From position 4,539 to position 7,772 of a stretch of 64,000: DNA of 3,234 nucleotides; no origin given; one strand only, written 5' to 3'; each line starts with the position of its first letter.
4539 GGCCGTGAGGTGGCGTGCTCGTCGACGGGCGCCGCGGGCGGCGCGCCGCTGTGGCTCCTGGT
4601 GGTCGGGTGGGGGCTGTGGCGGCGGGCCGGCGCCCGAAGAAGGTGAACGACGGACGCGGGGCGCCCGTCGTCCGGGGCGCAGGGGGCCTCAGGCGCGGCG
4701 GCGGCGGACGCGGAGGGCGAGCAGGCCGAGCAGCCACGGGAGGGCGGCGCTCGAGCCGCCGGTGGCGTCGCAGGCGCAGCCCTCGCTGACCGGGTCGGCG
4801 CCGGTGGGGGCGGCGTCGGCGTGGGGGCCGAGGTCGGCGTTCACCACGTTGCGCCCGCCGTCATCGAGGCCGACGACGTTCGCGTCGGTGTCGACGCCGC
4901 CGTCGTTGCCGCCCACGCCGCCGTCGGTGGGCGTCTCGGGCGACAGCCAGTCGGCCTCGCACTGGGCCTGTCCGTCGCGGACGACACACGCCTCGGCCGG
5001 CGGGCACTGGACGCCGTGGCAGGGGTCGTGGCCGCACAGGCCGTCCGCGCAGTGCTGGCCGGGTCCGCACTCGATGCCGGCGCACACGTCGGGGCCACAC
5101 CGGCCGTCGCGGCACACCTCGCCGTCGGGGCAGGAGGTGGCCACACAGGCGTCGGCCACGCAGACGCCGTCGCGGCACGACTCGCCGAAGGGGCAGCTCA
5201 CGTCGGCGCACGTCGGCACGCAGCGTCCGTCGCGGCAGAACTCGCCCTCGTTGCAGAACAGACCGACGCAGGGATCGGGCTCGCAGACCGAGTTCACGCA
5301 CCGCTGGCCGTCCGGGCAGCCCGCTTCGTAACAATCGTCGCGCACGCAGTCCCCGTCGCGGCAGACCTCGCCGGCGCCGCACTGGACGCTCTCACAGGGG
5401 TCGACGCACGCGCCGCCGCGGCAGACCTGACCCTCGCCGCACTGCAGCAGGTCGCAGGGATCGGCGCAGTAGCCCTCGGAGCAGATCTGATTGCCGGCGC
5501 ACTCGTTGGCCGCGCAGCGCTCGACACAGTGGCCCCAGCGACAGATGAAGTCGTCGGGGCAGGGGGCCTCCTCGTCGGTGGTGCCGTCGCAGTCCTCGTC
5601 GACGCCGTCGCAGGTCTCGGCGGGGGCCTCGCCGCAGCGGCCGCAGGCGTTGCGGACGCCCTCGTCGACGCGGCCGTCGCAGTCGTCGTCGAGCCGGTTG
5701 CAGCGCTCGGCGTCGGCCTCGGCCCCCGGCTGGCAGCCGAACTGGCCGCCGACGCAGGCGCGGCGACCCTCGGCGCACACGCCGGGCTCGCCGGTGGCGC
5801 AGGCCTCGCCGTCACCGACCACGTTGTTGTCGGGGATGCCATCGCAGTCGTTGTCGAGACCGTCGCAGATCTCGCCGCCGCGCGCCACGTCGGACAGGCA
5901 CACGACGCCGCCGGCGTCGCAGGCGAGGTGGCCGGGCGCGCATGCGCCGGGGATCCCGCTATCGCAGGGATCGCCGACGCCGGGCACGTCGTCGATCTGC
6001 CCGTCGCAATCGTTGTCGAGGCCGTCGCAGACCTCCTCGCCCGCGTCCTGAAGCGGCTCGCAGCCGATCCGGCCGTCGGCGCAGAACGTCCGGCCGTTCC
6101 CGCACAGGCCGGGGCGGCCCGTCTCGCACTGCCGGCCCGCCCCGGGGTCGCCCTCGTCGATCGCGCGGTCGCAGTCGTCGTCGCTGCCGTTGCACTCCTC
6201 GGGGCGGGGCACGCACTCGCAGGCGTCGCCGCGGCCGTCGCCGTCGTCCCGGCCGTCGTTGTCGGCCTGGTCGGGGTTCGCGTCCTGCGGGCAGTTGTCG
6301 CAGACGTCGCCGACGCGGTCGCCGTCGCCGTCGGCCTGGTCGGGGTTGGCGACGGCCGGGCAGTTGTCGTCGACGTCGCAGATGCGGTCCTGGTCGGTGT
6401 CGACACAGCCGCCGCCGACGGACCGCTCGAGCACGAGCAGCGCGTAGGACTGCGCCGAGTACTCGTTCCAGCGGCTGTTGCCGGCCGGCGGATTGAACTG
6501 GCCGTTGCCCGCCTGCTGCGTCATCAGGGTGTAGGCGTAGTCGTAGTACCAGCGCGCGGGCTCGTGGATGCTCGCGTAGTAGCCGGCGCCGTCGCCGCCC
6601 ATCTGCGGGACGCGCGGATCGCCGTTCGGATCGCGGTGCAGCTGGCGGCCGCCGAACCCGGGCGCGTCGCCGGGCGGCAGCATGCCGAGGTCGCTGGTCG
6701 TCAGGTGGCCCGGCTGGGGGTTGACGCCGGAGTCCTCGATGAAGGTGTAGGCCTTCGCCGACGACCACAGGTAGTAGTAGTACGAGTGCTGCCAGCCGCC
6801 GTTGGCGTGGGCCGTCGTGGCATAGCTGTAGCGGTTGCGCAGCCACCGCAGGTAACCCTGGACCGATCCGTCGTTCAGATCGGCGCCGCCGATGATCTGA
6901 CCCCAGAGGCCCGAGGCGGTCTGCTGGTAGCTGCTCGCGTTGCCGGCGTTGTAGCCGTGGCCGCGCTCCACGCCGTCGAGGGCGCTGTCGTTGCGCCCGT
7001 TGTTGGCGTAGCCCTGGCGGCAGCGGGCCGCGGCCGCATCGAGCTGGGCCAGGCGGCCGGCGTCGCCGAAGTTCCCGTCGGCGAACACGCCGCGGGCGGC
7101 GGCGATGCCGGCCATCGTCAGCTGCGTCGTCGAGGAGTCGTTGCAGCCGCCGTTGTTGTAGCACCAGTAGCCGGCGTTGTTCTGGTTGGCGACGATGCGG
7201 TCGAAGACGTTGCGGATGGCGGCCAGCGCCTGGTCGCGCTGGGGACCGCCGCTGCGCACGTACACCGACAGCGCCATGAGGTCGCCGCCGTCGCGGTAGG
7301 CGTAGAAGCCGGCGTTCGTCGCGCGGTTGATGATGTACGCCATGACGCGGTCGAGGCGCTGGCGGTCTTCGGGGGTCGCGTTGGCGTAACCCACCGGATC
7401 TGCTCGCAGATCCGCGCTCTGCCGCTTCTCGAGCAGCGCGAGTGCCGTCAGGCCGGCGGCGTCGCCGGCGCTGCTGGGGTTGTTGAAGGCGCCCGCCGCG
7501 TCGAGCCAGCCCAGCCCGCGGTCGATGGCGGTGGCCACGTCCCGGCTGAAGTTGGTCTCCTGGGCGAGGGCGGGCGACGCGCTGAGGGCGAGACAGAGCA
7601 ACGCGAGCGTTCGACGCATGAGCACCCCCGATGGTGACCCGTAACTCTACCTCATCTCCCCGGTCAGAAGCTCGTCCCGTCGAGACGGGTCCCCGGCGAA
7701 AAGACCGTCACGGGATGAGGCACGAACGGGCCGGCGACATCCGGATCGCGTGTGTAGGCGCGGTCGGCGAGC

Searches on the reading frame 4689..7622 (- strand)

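Call 68: search_protein_families(library=pfam, proteins=[window:4689-7622:-], max_evalue=0.01)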
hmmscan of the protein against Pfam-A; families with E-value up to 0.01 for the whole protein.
window:4689-7622:- (977 aa): 1 family
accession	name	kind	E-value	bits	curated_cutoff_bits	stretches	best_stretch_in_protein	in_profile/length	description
PF11617.13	Cu-binding_MopE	-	1.6e-06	28.7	27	3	668-684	14-30/30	Putative metal-binding motif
